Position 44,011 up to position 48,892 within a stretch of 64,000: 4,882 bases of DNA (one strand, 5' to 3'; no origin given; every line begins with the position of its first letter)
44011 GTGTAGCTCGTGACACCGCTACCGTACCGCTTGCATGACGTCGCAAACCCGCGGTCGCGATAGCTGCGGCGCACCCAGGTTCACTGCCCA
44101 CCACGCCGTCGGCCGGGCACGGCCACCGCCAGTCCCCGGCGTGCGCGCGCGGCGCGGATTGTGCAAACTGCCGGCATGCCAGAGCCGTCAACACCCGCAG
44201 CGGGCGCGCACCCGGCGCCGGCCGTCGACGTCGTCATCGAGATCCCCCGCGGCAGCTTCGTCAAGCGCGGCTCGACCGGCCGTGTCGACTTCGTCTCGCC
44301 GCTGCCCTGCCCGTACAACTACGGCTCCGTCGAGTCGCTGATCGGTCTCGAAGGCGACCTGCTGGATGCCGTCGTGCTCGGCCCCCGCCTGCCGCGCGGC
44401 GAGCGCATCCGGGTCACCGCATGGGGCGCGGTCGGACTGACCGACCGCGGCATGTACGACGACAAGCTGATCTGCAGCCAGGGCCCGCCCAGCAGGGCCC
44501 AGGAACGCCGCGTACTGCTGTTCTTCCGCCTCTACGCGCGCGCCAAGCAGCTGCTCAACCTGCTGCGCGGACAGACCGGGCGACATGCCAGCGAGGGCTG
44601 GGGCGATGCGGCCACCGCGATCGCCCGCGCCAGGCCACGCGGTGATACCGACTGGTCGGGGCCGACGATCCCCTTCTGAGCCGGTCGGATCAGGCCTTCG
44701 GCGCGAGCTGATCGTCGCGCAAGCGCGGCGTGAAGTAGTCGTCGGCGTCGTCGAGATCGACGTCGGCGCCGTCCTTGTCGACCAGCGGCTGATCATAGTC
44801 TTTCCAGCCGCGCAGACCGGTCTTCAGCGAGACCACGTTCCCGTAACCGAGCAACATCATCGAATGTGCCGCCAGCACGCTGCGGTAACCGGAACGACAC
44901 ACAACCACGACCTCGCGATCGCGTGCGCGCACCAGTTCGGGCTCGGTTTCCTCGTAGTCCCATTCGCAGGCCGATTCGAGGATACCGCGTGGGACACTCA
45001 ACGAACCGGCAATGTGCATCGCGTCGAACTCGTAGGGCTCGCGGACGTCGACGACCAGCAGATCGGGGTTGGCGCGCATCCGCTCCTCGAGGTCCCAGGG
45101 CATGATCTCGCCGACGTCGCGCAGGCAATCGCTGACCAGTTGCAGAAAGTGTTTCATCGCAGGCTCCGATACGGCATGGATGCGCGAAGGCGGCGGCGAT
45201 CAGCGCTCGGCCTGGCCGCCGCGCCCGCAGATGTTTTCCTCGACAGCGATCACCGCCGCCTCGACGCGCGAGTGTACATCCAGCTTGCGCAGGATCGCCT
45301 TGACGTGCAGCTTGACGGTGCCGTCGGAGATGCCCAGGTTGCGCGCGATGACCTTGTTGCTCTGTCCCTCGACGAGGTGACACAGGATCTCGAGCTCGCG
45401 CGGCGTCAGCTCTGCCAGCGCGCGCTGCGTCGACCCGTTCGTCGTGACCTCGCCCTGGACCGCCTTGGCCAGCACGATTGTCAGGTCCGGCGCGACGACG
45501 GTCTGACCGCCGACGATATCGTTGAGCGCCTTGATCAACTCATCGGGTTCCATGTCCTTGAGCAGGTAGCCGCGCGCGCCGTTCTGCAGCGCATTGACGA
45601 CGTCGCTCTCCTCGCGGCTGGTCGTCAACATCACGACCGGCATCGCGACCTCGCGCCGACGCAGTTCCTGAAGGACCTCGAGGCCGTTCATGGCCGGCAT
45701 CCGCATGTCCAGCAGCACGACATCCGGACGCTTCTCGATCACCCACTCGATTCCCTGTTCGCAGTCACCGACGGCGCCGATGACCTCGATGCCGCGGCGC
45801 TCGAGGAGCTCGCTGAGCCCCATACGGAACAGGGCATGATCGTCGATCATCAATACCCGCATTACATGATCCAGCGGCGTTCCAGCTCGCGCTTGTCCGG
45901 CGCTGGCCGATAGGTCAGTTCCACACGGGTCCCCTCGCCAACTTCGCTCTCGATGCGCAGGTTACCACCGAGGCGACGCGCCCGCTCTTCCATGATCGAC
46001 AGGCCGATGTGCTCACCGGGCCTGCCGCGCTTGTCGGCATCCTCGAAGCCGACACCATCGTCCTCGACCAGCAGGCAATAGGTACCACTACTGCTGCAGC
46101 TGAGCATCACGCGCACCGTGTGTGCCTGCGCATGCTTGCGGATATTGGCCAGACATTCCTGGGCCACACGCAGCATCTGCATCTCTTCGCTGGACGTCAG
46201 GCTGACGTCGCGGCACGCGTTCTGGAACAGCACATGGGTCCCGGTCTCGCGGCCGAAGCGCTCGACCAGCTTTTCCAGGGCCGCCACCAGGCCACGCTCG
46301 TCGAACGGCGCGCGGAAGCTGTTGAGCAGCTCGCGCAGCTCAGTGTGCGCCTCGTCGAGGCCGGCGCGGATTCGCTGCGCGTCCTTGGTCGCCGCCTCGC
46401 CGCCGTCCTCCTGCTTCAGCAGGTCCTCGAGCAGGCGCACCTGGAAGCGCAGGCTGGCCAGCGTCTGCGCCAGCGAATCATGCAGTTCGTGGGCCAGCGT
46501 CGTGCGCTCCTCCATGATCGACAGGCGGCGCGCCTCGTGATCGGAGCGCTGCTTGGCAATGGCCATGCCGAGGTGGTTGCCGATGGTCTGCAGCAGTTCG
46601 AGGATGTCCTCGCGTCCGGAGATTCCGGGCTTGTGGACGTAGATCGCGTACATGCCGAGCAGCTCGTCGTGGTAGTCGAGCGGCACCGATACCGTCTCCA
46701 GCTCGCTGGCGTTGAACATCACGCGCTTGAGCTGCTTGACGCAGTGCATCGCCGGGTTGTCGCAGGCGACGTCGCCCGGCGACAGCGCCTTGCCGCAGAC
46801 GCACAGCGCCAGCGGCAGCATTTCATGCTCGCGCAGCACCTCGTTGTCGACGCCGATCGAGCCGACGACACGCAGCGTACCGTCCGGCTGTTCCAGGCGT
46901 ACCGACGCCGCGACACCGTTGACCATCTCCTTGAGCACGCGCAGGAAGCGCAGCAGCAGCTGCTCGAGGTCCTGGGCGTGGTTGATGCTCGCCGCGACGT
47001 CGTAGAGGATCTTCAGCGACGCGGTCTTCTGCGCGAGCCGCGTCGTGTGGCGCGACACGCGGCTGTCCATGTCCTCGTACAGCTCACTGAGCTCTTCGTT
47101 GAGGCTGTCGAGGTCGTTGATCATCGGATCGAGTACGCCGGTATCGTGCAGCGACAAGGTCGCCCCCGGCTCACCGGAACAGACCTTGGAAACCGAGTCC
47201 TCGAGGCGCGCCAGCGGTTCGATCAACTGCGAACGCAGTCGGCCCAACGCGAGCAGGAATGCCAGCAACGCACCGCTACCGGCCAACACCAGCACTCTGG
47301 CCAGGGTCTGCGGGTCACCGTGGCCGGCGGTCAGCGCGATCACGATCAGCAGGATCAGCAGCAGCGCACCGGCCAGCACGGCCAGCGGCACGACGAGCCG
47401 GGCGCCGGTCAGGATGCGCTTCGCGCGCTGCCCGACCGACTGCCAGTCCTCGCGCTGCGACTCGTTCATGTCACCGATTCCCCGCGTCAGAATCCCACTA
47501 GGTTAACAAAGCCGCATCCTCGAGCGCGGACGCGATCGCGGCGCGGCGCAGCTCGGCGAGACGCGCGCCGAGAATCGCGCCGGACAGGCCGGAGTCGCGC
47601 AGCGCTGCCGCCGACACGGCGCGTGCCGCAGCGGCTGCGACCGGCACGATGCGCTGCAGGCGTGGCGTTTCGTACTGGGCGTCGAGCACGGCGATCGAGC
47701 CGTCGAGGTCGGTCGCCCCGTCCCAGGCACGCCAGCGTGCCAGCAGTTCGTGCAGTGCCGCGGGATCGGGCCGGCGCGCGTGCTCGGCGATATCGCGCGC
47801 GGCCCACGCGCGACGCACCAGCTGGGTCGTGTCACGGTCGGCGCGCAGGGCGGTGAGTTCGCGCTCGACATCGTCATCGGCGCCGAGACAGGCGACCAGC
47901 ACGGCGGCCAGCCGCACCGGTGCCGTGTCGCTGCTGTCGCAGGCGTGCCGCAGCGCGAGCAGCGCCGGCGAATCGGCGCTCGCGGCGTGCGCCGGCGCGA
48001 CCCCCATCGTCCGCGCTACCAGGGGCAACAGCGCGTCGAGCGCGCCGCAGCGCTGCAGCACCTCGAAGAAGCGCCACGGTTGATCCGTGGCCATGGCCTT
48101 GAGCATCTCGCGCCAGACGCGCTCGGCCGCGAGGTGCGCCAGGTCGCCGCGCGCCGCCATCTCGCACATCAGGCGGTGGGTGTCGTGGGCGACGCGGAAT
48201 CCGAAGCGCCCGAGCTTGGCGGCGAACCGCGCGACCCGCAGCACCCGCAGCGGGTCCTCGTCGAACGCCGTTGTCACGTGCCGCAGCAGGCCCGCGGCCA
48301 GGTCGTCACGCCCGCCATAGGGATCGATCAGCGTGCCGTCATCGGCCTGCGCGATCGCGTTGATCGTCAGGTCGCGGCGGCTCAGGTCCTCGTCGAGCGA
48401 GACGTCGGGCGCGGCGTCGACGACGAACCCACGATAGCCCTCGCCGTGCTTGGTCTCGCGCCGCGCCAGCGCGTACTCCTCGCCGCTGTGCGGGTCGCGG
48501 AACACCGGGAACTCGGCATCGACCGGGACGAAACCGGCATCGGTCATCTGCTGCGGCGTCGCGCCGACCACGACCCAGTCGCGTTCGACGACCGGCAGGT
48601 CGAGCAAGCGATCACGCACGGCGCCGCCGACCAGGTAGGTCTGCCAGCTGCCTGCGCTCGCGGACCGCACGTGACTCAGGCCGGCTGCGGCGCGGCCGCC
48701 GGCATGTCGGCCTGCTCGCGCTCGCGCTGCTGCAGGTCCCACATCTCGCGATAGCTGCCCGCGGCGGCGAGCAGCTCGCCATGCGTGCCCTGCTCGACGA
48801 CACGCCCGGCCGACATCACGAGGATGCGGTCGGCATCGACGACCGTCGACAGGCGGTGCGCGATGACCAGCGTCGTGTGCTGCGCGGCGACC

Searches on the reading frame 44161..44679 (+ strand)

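Call 28: search_protein_families(library=pfam, proteins=[window:44161-44679:+], max_evalue=0.001)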
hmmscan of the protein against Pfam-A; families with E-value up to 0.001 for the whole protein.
window:44161-44679:+ (172 aa): 1 family
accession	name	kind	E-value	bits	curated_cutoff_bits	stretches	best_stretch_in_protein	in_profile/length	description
PF00719.24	Pyrophosphatase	-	1.6e-08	35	23.5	1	24-106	1-91/153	Inorganic pyrophosphatase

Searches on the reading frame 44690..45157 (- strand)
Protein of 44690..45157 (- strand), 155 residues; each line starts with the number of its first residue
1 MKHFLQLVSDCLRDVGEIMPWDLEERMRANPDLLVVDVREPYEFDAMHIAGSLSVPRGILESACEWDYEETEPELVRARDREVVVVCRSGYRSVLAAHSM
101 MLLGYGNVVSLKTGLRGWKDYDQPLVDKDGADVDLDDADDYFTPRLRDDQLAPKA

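Call 29: search_protein_families(library=pfam, proteins=[window:44690-45157:-], max_evalue=0.001)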
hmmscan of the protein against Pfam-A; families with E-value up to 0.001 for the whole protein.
window:44690-45157:- (155 aa): 1 family
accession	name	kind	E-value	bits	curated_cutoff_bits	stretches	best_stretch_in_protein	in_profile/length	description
PF00581.25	Rhodanese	-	2.8e-16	60.2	22.2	1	23-120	5-101/102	Rhodanese-like domain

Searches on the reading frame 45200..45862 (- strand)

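Call 29: search_protein_families(library=pfam, proteins=[window:45200-45862:-], max_evalue=0.001)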
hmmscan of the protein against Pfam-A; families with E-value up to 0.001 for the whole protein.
window:45200-45862:- (220 aa): 5 families
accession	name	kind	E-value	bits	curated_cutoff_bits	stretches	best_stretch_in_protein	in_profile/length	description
PF00072.30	Response_reg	-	1.8e-32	112.2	30.2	1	3-113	1-110/111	Response regulator receiver domain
PF00196.25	GerE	-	1.5e-20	73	23.5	1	151-206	2-57/57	Bacterial regulatory proteins, luxR family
PF08281.18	Sigma70_r4_2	-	9.9e-08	32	25.7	1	146-194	5-54/54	Sigma-70, region 4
PF04545.22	Sigma70_r4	-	1.6e-05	24.7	24.1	1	148-194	1-48/50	Sigma-70, region 4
PF13412.12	HTH_24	-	0.00068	19.6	21.9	0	155-188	4-39/48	Winged helix-turn-helix DNA-binding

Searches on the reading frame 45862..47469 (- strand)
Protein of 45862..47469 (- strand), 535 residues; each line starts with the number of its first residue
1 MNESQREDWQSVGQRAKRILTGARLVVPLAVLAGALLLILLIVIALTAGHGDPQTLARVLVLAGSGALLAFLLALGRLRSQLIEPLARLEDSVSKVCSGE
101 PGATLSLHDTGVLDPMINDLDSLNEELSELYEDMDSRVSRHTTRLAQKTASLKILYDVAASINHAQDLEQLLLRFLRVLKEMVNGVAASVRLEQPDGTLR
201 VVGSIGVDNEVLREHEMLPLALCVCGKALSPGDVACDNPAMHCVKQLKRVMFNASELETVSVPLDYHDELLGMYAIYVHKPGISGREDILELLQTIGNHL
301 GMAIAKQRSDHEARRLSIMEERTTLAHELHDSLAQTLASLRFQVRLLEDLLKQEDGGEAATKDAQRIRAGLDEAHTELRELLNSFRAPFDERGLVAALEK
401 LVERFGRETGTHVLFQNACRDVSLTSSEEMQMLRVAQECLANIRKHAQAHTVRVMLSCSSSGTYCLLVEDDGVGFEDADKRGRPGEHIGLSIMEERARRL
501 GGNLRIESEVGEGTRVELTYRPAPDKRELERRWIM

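Call 29: search_protein_families(library=pfam, proteins=[window:45862-47469:-], max_evalue=0.001)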
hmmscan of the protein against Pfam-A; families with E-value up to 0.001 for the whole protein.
window:45862-47469:- (535 aa): 4 families
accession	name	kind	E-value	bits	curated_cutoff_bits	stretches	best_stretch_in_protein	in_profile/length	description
PF02518.31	HATPase_c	-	6.1e-15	56.1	26.4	1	429-520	3-107/111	Histidine kinase-, DNA gyrase B-, and HSP90-like ATPase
PF07730.19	HisKA_3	-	6.9e-14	52.6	24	1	321-387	1-65/68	Histidine kinase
PF13185.12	GAF_2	-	1.7e-08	35.2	28.6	1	165-305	1-136/136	GAF domain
PF01590.32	GAF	-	0.00061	20.8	22.4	0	167-304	1-133/133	GAF domain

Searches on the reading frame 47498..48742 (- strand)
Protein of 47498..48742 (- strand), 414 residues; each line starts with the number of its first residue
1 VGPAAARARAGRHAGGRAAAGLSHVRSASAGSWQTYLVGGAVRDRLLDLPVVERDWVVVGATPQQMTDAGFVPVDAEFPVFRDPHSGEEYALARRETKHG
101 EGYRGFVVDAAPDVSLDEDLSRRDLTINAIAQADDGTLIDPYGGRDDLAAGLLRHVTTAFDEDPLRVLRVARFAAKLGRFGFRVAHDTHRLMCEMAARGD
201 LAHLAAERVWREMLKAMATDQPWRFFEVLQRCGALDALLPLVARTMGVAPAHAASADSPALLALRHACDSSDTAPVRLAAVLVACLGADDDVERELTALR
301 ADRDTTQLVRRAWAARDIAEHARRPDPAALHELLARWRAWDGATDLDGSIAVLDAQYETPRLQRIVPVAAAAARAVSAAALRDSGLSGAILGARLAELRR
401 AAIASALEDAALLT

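Call 29: search_protein_families(library=pfam, proteins=[window:47498-48742:-], max_evalue=0.001)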
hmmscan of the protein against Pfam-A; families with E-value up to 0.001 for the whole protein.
window:47498-48742:- (414 aa): 2 families
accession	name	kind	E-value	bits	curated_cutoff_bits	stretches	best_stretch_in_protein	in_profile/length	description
PF01743.26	PolyA_pol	-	2.2e-15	57.5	23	1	35-154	1-126/126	Poly A polymerase head domain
PF12627.12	PolyA_pol_RNAbd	-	1e-11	44.9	22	1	181-243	1-61/64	Probable RNA and SrmB- binding site of polymerase A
